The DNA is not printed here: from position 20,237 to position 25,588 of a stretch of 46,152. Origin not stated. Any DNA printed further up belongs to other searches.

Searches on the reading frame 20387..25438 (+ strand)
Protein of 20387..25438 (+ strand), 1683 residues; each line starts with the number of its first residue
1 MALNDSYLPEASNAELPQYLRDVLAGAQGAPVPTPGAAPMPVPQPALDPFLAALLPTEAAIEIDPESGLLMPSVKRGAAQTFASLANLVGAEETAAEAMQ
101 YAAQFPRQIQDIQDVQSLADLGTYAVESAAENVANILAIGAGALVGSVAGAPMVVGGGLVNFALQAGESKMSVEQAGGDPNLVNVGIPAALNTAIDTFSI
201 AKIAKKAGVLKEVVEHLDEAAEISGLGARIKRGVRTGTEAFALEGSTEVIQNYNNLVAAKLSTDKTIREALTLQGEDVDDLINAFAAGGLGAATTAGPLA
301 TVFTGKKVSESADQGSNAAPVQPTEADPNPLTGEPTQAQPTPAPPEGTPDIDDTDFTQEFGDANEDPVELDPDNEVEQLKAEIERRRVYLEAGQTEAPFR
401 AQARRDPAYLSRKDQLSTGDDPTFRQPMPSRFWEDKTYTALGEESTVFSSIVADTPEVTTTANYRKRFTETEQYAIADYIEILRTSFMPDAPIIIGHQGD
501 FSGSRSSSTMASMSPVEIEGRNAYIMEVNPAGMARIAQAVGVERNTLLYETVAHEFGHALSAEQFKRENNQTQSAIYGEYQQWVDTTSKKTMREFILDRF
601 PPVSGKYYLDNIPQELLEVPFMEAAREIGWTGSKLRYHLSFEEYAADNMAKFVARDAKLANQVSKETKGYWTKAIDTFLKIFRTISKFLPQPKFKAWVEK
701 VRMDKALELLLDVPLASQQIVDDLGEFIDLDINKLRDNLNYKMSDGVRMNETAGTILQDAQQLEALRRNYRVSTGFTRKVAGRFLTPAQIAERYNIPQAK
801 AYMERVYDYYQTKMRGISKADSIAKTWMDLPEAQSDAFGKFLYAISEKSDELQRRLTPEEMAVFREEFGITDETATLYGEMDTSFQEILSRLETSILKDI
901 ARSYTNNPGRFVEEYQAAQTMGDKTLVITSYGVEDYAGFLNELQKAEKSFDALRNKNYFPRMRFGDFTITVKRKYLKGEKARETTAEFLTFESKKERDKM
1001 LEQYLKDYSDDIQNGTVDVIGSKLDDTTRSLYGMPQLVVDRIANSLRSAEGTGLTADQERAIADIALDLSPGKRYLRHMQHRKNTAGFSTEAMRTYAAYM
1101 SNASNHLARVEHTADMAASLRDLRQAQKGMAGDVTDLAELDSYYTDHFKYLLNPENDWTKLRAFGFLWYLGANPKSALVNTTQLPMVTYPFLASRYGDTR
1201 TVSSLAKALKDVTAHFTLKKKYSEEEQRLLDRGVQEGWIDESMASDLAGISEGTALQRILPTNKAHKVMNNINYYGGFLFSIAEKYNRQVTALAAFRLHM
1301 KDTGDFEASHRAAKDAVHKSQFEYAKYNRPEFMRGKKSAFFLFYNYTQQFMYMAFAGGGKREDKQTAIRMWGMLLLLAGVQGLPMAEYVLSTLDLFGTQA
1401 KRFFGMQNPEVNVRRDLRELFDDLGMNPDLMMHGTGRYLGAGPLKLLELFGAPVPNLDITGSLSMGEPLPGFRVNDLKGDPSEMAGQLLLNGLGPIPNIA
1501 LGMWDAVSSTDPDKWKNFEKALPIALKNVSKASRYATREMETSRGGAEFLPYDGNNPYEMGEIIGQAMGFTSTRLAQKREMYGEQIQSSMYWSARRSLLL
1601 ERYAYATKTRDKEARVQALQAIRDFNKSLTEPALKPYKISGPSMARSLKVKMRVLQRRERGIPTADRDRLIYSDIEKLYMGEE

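Call 35: search_protein_families(library=phrogs, proteins=[window:20387-25438:+], max_evalue=0.001)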
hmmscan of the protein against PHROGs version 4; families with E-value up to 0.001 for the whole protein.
window:20387-25438:+ (1683 aa): 6 families
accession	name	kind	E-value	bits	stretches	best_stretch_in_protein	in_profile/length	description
phrog_11358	-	unknown function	1.5e-64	218.8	1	942-1660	2740-3409/3431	-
phrog_10089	-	moron, auxiliary metabolic gene and host takeover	5.9e-51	173.6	1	945-1665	3945-4629/4647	DarB-like antirestriction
phrog_22591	-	unknown function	7.3e-44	150.3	1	947-1400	1878-2331/2434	-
phrog_30335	-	unknown function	1.6e-35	122.6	1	943-1627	2182-2851/2900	-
phrog_37402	-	unknown function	5e-11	41.4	2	1072-1260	2049-2245/2639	-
phrog_6958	-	head and packaging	3.3e-05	22.9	1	91-337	106-359/1052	virion structural protein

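Call 36: search_protein_families(library=pfam, proteins=[window:20387-25438:+], max_evalue=0.01)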
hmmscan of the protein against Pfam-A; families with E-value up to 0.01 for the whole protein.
window:20387-25438:+ (1683 aa): 1 family
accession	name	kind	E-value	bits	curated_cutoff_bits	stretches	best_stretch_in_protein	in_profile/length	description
PF06780.16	Erp_C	-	0.0059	17.1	24.3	0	819-865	44-90/140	Erp protein C-terminus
